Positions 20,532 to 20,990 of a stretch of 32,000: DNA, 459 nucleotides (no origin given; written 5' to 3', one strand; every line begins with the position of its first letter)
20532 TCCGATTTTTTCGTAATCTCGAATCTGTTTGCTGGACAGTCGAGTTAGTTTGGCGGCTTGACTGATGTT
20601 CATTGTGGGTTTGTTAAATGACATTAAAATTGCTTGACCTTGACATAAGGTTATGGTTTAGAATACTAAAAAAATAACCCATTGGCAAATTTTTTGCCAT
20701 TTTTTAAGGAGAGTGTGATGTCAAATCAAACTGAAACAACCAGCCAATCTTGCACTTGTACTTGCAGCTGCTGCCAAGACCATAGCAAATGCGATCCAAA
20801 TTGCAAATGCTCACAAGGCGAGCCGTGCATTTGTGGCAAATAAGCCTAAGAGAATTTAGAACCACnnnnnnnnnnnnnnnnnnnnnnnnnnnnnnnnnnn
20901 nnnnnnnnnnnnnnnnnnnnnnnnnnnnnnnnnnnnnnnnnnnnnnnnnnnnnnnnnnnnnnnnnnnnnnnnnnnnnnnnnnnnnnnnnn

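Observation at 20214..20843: Unannotated 41-aa cysteine-rich (metallothionein-like) peptide under a MerR-type promoter, divergent from a predicted divalent-metal sensor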

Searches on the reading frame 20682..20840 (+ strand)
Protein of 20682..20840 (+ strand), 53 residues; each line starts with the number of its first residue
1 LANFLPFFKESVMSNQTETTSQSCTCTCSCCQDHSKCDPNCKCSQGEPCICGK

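Call 41: list_cluster_members(proteins=[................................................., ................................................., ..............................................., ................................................, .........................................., window:20682-20840:+])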
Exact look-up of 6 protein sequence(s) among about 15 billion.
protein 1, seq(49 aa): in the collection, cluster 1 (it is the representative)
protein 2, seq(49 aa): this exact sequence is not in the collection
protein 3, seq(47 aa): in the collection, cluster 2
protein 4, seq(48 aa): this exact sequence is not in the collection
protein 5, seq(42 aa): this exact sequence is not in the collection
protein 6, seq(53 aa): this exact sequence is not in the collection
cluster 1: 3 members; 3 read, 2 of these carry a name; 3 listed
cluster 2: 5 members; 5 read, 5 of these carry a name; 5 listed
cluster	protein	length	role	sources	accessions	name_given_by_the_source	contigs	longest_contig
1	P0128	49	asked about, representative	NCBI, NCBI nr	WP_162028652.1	hypothetical protein [Actinobacillus pleuropneumoniae]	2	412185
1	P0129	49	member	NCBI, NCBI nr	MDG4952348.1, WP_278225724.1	hypothetical protein [Actinobacillus equuli]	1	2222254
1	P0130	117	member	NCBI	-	-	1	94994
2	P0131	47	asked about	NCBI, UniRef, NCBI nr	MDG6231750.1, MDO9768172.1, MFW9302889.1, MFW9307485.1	hypothetical protein Q7506_09820 [Glaesserella parasuis] | Metallothionein n=1 Tax=Moraxella nasicaprae TaxID=2904122 RepID=A0ABY6F2U5_9GAMM | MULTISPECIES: hypothetical protein [Moraxella]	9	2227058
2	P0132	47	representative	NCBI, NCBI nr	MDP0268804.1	hypothetical protein Q7279_07820 [Glaesserella parasuis] | hypothetical protein [Glaesserella parasuis]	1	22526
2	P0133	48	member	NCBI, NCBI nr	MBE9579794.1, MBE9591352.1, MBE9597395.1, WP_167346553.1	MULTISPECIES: hypothetical protein [Moraxella]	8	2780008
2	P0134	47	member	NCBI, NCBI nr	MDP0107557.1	hypothetical protein Q7358_08660 [Glaesserella parasuis] | hypothetical protein [Glaesserella parasuis]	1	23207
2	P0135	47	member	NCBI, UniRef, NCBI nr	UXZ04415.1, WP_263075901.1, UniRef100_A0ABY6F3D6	hypothetical protein [Moraxella nasicaprae] | Metallothionein n=1 Tax=Moraxella nasicaprae TaxID=2904122 RepID=A0ABY6F3D6_9GAMM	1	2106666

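Call 45: search_protein_families(library=pfam, proteins=[P0128, P0131, P0133], max_evalue=10)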
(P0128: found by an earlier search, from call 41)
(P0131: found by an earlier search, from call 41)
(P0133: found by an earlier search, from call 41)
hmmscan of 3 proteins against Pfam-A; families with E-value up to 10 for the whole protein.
P0128 (49 aa): 0 families

P0131 (47 aa): 0 families

P0133 (48 aa): 0 families

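Call 46: find_encoding_contigs(protein=P0135, flank=8000, max_places=3)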
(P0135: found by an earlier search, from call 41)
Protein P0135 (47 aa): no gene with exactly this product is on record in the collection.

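Call 47: find_encoding_contigs(protein=P0131, flank=8000, max_places=6)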
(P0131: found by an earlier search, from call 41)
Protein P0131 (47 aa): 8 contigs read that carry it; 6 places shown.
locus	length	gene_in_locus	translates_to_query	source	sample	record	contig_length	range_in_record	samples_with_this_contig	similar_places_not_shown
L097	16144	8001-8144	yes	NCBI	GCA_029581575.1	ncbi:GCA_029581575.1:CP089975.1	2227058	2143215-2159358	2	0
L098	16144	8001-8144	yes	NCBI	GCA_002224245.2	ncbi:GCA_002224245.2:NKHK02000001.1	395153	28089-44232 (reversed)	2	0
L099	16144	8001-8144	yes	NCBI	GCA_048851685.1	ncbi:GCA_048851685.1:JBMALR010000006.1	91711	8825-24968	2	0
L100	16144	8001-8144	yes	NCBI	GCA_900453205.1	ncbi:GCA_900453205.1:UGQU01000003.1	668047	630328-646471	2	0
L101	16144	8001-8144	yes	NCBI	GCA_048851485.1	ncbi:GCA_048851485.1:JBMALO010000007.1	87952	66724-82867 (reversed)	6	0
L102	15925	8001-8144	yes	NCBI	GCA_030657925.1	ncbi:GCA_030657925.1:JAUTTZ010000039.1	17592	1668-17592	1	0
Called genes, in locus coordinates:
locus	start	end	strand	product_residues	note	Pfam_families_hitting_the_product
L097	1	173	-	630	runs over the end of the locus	PF02518:HATPase_c, PF00204:DNA_gyraseB, PF01751:Toprim, PF00986:DNA_gyraseB_C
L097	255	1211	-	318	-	PF01965:DJ-1_PfpI, PF00165:HTH_AraC (weak), PF12833:HTH_18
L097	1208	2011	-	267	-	PF14903:WG_beta_rep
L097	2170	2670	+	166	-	PF00857:Isochorismatase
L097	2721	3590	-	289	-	PF00126:HTH_1, PF03466:LysR_substrate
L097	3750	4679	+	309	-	PF00561:Abhydrolase_1, PF12146:Hydrolase_4, PF12697:Abhydrolase_6, PF20408:Abhydrolase_11 (faint)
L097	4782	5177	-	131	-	PF13411:MerR_1, PF00376:MerR, PF09278:MerR-DNA-bind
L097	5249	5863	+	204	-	PF01545:Cation_efflux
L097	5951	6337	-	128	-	PF00376:MerR, PF13411:MerR_1, PF09278:MerR-DNA-bind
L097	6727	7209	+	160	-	PF04214:DUF411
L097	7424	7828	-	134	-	PF00376:MerR, PF13411:MerR_1, PF09278:MerR-DNA-bind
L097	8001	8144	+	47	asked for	-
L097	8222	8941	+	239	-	PF03713:DUF305, PF13628:DUF4142 (weak), PF03713:DUF305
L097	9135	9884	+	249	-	PF03446:NAD_binding_2 (weak), PF03807:F420_oxidored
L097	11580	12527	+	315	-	PF00478:IMPDH (faint), PF03060:NMO, PF01070:FMN_dh (weak)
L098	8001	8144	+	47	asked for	-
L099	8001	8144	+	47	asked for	-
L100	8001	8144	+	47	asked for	-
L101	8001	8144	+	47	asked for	-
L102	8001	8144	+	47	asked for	-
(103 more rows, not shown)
